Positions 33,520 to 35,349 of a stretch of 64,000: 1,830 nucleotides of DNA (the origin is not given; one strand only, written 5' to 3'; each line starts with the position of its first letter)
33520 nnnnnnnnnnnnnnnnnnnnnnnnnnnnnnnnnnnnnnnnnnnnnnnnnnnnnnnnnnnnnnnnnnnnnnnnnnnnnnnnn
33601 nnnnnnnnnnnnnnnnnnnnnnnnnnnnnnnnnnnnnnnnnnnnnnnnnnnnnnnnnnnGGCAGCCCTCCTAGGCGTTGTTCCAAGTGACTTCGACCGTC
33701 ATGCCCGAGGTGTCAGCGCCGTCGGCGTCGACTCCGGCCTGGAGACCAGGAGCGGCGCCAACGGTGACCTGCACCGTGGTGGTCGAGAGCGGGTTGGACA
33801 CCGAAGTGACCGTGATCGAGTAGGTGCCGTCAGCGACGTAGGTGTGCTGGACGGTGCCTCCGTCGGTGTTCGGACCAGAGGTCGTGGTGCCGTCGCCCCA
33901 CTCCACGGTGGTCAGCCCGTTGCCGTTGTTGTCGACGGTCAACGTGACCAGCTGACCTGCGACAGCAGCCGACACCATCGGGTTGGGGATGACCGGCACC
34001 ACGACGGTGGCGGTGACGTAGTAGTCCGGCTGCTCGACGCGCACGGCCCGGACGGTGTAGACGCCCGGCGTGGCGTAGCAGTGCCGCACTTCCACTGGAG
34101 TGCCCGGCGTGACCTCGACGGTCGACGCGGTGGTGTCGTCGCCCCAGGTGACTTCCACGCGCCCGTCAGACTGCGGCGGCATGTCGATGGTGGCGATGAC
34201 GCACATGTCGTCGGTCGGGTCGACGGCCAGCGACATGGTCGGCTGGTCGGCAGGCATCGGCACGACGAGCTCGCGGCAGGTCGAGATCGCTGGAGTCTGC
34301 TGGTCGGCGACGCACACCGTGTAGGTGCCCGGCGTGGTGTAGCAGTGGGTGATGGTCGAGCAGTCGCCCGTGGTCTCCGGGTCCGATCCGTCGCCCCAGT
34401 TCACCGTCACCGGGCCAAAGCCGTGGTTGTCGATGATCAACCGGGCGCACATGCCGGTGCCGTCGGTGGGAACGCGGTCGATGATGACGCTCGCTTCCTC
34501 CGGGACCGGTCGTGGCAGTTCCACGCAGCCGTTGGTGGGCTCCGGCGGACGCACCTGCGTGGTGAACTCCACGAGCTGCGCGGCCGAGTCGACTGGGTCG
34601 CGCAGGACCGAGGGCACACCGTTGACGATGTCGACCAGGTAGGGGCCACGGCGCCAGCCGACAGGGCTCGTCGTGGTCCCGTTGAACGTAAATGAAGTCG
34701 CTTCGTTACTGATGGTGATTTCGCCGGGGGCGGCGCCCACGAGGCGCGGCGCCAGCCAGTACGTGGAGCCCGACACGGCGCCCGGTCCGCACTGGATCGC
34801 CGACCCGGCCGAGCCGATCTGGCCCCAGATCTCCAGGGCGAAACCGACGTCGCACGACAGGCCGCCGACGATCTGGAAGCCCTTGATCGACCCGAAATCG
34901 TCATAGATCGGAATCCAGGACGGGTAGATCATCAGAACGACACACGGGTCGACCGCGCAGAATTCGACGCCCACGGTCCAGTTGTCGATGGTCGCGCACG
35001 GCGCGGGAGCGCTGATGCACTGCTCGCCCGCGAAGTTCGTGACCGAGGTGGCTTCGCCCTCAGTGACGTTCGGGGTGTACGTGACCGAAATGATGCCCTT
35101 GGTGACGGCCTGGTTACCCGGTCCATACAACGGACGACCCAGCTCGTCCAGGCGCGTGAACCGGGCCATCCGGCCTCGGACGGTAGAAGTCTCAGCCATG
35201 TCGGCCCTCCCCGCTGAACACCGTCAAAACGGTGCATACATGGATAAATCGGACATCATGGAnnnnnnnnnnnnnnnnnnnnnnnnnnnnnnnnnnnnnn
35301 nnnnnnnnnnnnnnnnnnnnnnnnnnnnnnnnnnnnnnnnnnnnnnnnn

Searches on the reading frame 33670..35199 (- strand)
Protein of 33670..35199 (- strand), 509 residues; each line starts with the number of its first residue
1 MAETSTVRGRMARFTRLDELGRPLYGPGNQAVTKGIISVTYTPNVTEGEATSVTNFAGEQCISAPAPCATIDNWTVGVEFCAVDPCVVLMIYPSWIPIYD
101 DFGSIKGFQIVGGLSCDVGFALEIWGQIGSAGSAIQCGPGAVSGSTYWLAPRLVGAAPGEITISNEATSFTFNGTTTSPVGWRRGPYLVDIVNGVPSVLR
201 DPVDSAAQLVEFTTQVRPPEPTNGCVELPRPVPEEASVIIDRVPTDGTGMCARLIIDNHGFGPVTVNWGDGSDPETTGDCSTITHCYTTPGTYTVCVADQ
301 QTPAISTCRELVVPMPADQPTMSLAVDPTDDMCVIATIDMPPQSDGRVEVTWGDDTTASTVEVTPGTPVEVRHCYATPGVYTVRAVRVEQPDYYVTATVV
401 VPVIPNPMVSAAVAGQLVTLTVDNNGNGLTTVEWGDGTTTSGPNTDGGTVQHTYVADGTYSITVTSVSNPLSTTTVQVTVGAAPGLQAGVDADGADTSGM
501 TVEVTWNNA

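Call 8: search_protein_families(library=pfam, max_evalue=0.001, proteins=[window:33670-35199:-])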
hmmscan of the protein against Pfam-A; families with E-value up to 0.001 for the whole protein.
window:33670-35199:- (509 aa): 3 families
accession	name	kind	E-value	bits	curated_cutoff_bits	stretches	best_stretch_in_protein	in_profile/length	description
PF00801.26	PKD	-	1.6e-12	47.7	23.5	1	412-480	11-78/80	PKD domain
PF18911.6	PKD_4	-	1.6e-11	44.6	27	0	265-297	38-66/85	PKD domain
PF23044.1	SH3-C_UBE2O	-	0.00042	20.6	21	0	344-359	35-50/68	UBE2O, ubiquitin binding SH3-C domain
